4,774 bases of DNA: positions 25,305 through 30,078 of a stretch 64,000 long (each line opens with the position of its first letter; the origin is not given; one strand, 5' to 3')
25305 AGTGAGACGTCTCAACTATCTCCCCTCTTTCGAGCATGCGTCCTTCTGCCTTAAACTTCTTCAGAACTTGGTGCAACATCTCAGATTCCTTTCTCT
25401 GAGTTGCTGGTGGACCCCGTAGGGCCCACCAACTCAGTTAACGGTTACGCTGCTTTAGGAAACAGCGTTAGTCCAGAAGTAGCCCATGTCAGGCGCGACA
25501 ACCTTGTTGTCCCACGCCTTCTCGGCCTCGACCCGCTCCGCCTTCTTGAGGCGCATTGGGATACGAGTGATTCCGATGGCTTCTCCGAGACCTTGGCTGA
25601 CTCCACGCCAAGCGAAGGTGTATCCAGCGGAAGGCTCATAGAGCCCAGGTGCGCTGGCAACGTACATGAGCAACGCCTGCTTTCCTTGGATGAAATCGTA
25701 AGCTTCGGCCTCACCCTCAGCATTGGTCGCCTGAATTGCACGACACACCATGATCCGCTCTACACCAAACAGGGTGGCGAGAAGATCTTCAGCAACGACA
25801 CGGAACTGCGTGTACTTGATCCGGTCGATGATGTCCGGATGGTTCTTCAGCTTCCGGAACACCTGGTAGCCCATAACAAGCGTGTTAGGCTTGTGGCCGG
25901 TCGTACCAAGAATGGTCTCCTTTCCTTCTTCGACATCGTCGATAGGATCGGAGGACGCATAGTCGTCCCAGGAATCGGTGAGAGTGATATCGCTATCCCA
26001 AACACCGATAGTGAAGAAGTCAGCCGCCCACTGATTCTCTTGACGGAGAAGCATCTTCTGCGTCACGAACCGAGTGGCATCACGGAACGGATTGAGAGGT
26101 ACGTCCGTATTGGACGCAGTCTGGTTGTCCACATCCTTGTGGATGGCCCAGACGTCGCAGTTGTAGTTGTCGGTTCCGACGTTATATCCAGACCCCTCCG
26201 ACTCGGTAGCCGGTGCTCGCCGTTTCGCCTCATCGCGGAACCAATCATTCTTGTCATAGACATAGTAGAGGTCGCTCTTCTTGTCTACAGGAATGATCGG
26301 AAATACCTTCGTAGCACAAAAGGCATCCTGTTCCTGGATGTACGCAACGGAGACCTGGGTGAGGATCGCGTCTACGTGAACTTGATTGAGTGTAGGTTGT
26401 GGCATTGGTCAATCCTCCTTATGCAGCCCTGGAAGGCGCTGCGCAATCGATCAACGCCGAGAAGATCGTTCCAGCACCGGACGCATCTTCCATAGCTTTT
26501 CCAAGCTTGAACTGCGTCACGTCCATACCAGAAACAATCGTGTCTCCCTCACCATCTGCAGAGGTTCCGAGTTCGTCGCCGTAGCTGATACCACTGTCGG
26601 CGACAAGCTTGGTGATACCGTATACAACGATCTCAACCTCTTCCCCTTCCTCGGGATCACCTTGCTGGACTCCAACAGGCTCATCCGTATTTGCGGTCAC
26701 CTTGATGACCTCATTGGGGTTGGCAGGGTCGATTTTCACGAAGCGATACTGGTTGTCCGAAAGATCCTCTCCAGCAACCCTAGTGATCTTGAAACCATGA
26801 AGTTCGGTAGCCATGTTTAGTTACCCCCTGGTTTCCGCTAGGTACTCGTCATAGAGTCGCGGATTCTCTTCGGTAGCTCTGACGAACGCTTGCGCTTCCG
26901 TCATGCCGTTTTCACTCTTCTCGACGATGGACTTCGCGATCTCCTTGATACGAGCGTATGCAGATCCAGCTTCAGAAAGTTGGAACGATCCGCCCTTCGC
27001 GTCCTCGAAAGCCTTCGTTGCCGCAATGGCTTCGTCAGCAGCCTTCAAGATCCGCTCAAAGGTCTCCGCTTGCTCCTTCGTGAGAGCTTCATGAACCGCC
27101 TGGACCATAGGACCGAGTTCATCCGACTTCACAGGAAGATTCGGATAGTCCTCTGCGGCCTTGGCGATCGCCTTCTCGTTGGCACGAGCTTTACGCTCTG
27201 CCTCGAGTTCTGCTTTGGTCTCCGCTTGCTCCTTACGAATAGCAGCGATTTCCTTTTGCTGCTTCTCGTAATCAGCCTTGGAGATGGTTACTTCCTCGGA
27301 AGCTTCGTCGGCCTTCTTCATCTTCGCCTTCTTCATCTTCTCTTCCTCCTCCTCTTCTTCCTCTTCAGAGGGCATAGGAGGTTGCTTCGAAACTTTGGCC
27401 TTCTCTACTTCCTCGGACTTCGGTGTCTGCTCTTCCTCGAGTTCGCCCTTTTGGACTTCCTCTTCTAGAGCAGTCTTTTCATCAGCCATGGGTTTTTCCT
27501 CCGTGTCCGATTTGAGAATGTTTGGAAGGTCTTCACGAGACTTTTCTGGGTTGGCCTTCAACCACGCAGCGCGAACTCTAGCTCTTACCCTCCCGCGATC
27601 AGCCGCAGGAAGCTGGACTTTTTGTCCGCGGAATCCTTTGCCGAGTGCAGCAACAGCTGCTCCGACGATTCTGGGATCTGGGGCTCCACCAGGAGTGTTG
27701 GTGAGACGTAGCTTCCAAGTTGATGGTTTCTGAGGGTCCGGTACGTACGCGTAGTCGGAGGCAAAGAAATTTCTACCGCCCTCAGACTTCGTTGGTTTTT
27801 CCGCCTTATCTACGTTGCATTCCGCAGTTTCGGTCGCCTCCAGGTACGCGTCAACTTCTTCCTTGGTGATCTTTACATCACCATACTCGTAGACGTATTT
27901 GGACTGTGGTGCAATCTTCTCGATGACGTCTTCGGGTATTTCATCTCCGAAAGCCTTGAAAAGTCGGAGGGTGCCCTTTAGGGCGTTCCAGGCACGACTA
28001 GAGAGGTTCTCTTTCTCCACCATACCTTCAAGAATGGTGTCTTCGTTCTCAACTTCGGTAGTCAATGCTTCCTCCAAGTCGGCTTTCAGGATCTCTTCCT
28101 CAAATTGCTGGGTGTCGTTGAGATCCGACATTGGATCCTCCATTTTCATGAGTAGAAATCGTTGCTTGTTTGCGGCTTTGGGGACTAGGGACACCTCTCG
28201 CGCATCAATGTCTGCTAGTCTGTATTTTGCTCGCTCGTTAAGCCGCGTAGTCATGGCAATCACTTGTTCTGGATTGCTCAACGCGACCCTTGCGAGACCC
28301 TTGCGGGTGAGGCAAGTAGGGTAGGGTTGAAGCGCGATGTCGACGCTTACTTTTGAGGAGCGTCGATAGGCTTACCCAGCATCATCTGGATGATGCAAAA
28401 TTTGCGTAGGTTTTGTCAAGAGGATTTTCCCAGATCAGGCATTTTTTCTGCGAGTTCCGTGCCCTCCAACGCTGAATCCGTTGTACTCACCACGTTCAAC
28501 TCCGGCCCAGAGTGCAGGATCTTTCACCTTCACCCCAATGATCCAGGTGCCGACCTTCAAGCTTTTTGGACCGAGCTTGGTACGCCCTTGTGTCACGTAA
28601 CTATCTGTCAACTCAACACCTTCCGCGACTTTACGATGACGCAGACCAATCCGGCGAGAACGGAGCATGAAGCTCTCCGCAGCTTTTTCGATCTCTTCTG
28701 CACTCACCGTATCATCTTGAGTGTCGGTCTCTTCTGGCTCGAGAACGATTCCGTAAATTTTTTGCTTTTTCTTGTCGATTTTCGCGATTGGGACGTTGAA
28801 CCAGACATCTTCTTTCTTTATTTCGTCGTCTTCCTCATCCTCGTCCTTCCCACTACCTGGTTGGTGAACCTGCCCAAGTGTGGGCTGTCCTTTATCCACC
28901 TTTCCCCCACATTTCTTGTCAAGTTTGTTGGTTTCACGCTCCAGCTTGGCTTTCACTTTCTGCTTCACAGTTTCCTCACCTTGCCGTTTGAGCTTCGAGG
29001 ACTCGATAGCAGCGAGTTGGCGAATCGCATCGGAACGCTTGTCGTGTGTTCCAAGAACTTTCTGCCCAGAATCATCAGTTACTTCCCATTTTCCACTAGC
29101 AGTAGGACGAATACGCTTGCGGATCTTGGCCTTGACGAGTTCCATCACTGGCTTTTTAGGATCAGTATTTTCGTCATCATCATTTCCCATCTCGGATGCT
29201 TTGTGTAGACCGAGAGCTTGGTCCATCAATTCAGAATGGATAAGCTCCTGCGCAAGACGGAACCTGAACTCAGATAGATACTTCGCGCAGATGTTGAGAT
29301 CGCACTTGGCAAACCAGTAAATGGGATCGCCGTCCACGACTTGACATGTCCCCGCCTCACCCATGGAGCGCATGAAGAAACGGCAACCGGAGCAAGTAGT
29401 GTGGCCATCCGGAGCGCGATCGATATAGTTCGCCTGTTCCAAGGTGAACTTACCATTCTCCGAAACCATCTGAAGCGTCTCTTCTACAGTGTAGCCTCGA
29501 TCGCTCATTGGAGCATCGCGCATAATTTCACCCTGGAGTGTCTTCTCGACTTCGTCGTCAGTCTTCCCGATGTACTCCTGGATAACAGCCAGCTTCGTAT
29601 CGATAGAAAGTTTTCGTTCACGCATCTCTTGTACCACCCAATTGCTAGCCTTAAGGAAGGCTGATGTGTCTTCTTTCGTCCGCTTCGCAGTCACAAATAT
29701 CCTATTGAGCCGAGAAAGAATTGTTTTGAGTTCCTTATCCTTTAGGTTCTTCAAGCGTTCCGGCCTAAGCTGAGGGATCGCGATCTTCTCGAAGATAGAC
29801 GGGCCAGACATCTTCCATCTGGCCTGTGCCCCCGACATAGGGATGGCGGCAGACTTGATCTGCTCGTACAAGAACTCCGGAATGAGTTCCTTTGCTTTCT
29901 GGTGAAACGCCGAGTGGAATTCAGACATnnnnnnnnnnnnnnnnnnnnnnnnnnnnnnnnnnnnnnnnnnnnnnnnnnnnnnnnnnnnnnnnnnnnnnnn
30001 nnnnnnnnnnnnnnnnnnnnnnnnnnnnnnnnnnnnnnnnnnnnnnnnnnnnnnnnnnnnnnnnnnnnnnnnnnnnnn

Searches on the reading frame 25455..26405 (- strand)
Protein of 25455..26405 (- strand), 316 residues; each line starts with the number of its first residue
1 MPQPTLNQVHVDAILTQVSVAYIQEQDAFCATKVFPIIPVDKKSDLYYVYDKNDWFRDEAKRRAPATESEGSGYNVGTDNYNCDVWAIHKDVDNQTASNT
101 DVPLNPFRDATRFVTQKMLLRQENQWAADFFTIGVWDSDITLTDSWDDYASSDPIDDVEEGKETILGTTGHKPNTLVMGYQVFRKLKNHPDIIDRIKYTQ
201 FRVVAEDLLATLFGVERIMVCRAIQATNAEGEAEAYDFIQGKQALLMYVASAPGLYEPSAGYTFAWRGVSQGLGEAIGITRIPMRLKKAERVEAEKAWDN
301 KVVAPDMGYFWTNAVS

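Call 26: search_protein_families(library=pfam, proteins=[window:25455-26405:-], max_evalue=0.01)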
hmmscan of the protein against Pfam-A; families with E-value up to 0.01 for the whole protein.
window:25455-26405:- (316 aa): 1 family
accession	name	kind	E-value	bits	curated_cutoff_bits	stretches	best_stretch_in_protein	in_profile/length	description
PF03864.22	Phage_cap_E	-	2.9e-06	27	22.9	1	139-200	155-217/329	Phage major capsid protein E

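Call 27: search_protein_families(library=phrogs, proteins=[window:25455-26405:-], max_evalue=0.00001)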
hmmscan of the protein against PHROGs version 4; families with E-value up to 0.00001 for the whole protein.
window:25455-26405:- (316 aa): 2 families
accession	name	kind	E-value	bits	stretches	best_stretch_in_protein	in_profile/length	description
phrog_1005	-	head and packaging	1.8e-97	327.4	1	4-315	5-314/315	major head protein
phrog_29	-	head and packaging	3e-10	40.8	1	139-200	184-244/439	major head protein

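Call 41: search_dna_similar(query=window:25455-26402:-, collection=phages, mode=protein, max_rows=25, max_evalue=0.00001)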
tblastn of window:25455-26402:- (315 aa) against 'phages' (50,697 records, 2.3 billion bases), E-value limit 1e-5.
Records with a match: 203; places in all: 203; records where one place covers at least 80% of the query: 199.
Best place of each record, by identity: <60% 203.
By first word of the organism name: Vibrio 64; Pseudomonas 31; Arthrobacter 14; Rhizobium 11; Burkholderia 11; Klebsiella 10; Salmonella 9; Roseobacter 6; Escherichia 6; Proteus 5; and 22 more.
By host as written in the record: Vibrio lentus 38; - 24; Pseudomonas aeruginosa 18; Arthrobacter sp. ATCC 21022 11; Klebsiella pneumoniae 8; Burkholderia sp. 7; Vibrio splendidus 6; Vibrio crassostreae 5; and 62 more.
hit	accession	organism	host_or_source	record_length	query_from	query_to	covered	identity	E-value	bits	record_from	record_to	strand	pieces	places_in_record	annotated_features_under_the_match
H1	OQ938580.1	Arthrobacter phage Ottawa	Arthrobacter globiformis B-2979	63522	2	314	99%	54.7%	2e-114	369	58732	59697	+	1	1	100: major capsid protein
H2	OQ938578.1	Arthrobacter phage Kharcho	Arthrobacter globiformis B-2979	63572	2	314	99%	54.7%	2e-114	369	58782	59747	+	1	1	100: major capsid protein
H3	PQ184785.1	Arthrobacter phage Kovu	Arthrobacter globiformis B-2979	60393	9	315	97%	50.9%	1e-99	327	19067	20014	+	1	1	29: major capsid protein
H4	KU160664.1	Arthrobacter phage Salgado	Arthrobacter sp. ATCC 21022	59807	9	314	97%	51.1%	6e-99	324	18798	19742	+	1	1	26: capsid protein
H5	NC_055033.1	Arthrobacter phage Salgado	Arthrobacter sp. ATCC 21022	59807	9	314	97%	51.1%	6e-99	324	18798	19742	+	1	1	26: major head protein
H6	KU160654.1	Arthrobacter phage Laroye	Arthrobacter sp. ATCC 21022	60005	9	314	97%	51.1%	6e-99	324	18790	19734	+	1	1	26: capsid protein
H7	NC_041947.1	Arthrobacter phage Laroye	Arthrobacter sp. ATCC 21022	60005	9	314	97%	51.1%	6e-99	324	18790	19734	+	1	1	26: major head protein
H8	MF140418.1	Arthrobacter phage LiSara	Arthrobacter sp. ATCC 21022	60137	9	314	97%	51.1%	1e-98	323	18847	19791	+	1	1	25: major capsid protein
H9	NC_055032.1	Arthrobacter phage LiSara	Arthrobacter sp. ATCC 21022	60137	9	314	97%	51.1%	1e-98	323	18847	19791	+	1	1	25: major head protein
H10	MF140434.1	Arthrobacter phage Wheelbite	Arthrobacter sp. ATCC 21022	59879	9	314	97%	51.1%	2e-98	323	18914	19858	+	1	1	25: major capsid protein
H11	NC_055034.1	Arthrobacter phage Wheelbite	Arthrobacter sp. ATCC 21022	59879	9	314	97%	51.1%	2e-98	323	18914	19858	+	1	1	25: major head protein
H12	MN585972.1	Arthrobacter phage Edmundo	Arthrobacter sp. ATCC 21022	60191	9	314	97%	51.1%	3e-98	322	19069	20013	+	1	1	25: major capsid protein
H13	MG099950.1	Arthrobacter phage Waltz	Arthrobacter sp. ATCC 21022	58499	2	315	100%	49.4%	3e-97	319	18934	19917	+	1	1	major capsid protein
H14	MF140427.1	Arthrobacter phage Shrooms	Arthrobacter sp. ATCC 21022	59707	9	315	97%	49.4%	3e-97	319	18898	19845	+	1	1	25: major capsid protein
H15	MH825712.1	Microbacterium phage ValentiniPuff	Microbacterium paraoxydans NRRL B-14843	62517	1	315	100%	46.9%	1e-89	297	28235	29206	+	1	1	56: major capsid protein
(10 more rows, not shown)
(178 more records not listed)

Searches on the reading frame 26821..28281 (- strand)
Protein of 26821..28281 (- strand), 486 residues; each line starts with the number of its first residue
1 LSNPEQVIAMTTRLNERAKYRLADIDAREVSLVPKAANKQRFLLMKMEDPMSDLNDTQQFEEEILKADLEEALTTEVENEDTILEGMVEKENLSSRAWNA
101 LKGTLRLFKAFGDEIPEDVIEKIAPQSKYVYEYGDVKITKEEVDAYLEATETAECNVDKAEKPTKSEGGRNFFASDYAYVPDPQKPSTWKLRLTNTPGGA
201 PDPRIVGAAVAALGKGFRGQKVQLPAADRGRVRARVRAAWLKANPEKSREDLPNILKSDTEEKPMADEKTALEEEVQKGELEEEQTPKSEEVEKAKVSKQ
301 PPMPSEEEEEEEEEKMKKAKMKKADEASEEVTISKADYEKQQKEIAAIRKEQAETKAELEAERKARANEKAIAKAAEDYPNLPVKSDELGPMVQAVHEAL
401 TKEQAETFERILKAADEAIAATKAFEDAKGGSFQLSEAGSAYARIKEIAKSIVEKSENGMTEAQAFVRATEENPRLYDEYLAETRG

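Call 26: search_protein_families(library=pfam, proteins=[window:26821-28281:-], max_evalue=0.01)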
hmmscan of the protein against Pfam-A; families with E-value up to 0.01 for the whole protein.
window:26821-28281:- (486 aa): 0 families

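Call 27: search_protein_families(library=phrogs, proteins=[window:26821-28281:-], max_evalue=0.00001)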
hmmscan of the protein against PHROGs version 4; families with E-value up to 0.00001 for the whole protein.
window:26821-28281:- (486 aa): 2 families
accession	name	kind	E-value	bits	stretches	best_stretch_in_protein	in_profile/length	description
phrog_19463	-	unknown function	2.3e-34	120.4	1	142-431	102-371/419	-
phrog_13547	-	unknown function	7e-12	46.7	1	259-485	48-269/272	-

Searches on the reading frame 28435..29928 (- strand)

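Call 26: search_protein_families(library=pfam, proteins=[window:28435-29928:-], max_evalue=0.01)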
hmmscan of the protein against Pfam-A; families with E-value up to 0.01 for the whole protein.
window:28435-29928:- (497 aa): 1 family
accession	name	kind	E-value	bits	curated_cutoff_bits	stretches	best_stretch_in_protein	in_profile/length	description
PF14550.11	Peptidase_S78_2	-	4.5e-25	88.5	24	1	381-492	5-123/126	Putative phage serine protease XkdF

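Call 27: search_protein_families(library=phrogs, proteins=[window:28435-29928:-], max_evalue=0.00001)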
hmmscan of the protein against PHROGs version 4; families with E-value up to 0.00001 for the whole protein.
window:28435-29928:- (497 aa): 10 families
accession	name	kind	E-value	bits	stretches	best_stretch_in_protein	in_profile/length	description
phrog_1530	-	other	2.4e-28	100.5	1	263-495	143-353/379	DNA methyltransferase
phrog_3017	-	head and packaging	4.5e-27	96.3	1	379-495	40-156/402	head maturation protease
phrog_34096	-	head and packaging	3.2e-18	66.7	1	362-488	107-232/412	head maturation protease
phrog_13242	-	unknown function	4.9e-17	63.1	1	388-494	319-426/450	-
phrog_15223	-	other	7e-15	56.5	1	380-487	5-110/199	protease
phrog_3684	-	unknown function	2.9e-12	48.1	1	239-324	119-197/262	-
phrog_19260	-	unknown function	3.3e-12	47.4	1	377-492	36-151/253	-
phrog_33677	-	head and packaging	1.6e-11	45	1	386-493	154-266/564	head maturation protease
phrog_24921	-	unknown function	8.2e-07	29.4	1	379-489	42-168/349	-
phrog_24841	-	unknown function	7.5e-06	26.1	0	378-492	12-122/628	-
